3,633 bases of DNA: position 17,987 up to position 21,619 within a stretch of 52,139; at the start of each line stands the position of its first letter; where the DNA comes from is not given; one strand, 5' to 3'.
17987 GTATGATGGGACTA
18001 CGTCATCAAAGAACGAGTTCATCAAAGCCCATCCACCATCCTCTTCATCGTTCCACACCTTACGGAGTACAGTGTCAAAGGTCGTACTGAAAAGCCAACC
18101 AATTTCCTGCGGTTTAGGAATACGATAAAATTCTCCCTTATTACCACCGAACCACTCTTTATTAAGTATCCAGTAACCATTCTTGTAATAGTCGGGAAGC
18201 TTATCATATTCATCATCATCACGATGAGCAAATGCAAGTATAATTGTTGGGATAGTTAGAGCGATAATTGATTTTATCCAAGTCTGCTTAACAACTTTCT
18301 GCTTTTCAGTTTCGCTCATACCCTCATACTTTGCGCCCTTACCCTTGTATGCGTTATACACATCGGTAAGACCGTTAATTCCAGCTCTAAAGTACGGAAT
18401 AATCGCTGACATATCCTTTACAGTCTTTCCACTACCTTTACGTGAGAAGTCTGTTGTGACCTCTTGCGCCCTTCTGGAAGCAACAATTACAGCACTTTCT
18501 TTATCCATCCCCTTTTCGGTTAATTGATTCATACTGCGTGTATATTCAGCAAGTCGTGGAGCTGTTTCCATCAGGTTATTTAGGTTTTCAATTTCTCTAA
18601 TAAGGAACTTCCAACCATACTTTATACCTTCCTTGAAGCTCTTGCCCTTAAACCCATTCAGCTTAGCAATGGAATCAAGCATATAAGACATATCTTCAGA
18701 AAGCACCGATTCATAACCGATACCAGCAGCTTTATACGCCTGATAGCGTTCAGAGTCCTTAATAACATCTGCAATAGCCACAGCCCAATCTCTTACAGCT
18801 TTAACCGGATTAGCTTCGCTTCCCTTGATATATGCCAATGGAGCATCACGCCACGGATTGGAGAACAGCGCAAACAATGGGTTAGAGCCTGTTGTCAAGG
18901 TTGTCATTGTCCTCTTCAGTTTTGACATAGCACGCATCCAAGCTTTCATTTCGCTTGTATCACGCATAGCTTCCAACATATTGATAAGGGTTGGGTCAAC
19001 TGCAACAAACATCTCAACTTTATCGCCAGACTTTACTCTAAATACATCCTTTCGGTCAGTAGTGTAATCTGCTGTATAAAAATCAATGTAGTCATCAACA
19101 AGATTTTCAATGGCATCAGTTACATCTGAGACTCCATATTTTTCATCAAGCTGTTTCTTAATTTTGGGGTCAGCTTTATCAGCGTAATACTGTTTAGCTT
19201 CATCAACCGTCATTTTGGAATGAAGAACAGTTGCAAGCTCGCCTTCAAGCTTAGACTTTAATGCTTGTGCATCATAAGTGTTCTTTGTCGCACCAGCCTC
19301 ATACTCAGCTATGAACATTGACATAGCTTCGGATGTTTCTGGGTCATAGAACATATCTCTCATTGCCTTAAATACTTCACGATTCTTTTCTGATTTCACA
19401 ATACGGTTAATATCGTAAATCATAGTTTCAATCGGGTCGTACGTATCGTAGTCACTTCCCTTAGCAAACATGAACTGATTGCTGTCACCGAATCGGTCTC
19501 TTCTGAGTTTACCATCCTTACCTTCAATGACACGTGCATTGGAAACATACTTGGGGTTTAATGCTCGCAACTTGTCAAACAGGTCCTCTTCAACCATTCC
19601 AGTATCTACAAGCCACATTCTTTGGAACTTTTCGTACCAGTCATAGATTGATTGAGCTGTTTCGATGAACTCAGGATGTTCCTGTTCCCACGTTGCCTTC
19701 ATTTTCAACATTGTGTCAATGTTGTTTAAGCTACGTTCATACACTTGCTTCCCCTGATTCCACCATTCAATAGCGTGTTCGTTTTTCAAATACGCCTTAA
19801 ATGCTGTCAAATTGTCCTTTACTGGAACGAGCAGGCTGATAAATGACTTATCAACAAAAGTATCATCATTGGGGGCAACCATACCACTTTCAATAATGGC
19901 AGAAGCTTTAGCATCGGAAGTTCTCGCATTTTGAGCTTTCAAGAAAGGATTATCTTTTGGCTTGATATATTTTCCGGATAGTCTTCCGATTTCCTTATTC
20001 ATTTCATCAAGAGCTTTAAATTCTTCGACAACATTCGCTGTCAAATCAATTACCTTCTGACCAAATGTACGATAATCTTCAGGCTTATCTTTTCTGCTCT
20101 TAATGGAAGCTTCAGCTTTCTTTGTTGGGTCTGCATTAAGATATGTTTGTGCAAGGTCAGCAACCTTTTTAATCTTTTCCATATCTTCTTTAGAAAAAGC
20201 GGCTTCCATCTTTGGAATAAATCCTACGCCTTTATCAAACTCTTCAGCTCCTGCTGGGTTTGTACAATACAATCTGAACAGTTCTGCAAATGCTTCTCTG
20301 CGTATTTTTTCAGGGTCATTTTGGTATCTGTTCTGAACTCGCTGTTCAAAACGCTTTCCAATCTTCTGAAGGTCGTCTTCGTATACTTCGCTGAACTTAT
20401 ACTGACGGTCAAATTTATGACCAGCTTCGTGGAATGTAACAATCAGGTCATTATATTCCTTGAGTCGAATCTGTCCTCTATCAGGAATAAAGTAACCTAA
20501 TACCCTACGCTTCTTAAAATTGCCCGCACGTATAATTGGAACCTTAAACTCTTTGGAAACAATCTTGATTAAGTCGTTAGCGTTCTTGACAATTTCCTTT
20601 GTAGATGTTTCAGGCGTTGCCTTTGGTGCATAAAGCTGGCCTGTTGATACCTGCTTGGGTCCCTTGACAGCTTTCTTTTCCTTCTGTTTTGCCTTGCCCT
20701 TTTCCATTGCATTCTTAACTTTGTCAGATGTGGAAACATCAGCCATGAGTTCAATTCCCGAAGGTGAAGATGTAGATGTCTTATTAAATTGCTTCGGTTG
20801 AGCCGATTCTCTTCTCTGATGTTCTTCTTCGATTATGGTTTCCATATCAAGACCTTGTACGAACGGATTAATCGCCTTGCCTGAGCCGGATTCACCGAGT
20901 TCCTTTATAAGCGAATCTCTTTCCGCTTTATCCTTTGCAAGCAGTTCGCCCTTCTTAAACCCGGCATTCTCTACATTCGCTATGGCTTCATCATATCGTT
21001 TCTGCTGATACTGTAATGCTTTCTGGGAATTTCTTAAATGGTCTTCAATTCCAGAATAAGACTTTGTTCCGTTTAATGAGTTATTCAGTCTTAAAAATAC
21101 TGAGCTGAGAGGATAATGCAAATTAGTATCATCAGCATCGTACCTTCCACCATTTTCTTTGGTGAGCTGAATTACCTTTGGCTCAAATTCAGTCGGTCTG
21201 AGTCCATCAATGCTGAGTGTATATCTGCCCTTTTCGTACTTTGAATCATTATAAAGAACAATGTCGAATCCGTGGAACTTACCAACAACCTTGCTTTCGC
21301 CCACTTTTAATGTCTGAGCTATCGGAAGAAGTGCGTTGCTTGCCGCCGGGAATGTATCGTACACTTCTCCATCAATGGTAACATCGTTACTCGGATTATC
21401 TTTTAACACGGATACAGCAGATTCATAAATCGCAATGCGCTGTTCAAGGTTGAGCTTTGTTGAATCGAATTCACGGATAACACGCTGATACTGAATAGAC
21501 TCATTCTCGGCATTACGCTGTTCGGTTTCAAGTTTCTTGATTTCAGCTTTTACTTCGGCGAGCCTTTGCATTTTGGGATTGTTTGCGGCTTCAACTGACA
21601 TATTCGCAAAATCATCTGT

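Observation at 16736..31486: A 4,916-aa polyvalent ORF occupies about 28% of the phage genome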

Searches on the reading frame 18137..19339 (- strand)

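Call 79: search_protein_families(library=pfam, proteins=[window:18137-19339:-], max_evalue=1)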
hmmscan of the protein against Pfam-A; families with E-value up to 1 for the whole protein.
window:18137-19339:- (401 aa): 5 families
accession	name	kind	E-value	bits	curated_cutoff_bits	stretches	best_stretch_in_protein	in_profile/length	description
PF05862.16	IceA2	-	0.00045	20.5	25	1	10-49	12-51/59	Helicobacter pylori IceA2 protein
PF25346.1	PH_MRCK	-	0.02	15.5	27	1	331-361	3-33/128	MRCK kinase PH domain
PF18309.7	PAZ_3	-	0.083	13.9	27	0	253-293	34-78/88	Argonaute PAZ domain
PF05205.17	COMPASS-Shg1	-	0.14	13.4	24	1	21-88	22-89/102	COMPASS (Complex proteins associated with Set1p) component shg1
PF06133.16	Com_YlbF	-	0.44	11.5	23.9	0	186-206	5-25/105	Control of competence regulator ComK, YlbF/YmcA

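Call 80: search_protein_families(library=phrogs, proteins=[window:18137-19339:-], max_evalue=0.01)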
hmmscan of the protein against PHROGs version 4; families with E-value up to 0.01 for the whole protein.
window:18137-19339:- (401 aa): 2 families
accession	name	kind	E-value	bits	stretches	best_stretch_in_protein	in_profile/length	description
phrog_14770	-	unknown function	1.5e-12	46.1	1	94-392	2831-3130/3427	-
phrog_15406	-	other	0.0023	16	1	287-390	2216-2310/2789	DNA methyltransferase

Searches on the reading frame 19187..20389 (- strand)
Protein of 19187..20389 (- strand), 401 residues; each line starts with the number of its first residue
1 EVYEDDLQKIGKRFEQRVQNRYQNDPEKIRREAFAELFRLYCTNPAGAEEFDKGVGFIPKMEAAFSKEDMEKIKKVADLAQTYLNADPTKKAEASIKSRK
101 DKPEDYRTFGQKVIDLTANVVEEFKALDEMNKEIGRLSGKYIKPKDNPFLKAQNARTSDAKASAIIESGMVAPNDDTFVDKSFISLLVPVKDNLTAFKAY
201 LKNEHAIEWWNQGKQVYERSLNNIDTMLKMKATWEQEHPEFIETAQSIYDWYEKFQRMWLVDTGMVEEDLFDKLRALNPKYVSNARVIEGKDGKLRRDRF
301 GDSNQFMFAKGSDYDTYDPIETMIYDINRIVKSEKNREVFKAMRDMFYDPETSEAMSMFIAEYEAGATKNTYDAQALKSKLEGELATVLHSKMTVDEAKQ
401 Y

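Call 79: search_protein_families(library=pfam, proteins=[window:19187-20389:-], max_evalue=1)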
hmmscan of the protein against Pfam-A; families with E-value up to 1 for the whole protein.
window:19187-20389:- (401 aa): 3 families
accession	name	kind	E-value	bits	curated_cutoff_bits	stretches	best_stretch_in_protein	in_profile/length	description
PF05862.16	IceA2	-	0.0006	20.1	25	1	360-399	12-51/59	Helicobacter pylori IceA2 protein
PF02914.21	DDE_2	-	0.027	14.6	23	1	50-114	124-189/221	Bacteriophage Mu transposase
PF04504.20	GeBP-like_DBD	-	0.89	10.7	29.5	1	234-296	20-78/94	Glabrous-enhancer-binding protein-like family, DBD domain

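Call 80: search_protein_families(library=phrogs, proteins=[window:19187-20389:-], max_evalue=0.01)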
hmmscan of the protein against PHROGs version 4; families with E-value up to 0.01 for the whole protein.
window:19187-20389:- (401 aa): 0 families

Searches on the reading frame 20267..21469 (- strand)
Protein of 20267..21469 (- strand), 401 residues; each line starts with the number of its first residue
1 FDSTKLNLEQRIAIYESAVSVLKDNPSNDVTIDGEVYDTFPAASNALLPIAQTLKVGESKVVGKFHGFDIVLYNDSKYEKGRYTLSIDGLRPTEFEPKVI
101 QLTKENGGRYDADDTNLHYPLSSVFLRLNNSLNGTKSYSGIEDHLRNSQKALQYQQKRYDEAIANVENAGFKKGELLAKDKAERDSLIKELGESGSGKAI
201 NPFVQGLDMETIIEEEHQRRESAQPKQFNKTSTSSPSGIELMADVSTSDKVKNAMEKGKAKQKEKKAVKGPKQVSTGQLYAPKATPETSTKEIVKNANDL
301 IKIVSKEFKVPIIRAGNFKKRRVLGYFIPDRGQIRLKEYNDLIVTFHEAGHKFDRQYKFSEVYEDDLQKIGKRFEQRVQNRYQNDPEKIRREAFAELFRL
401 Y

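Call 79: search_protein_families(library=pfam, proteins=[window:20267-21469:-], max_evalue=1)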
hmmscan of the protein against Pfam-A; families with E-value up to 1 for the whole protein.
window:20267-21469:- (401 aa): 1 family
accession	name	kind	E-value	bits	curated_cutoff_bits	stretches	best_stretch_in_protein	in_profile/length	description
PF15749.10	MRNIP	-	0.077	14.2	27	1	183-246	28-82/106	MRN-interacting protein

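Call 80: search_protein_families(library=phrogs, proteins=[window:20267-21469:-], max_evalue=0.01)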
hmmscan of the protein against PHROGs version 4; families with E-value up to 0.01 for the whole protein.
window:20267-21469:- (401 aa): 0 families
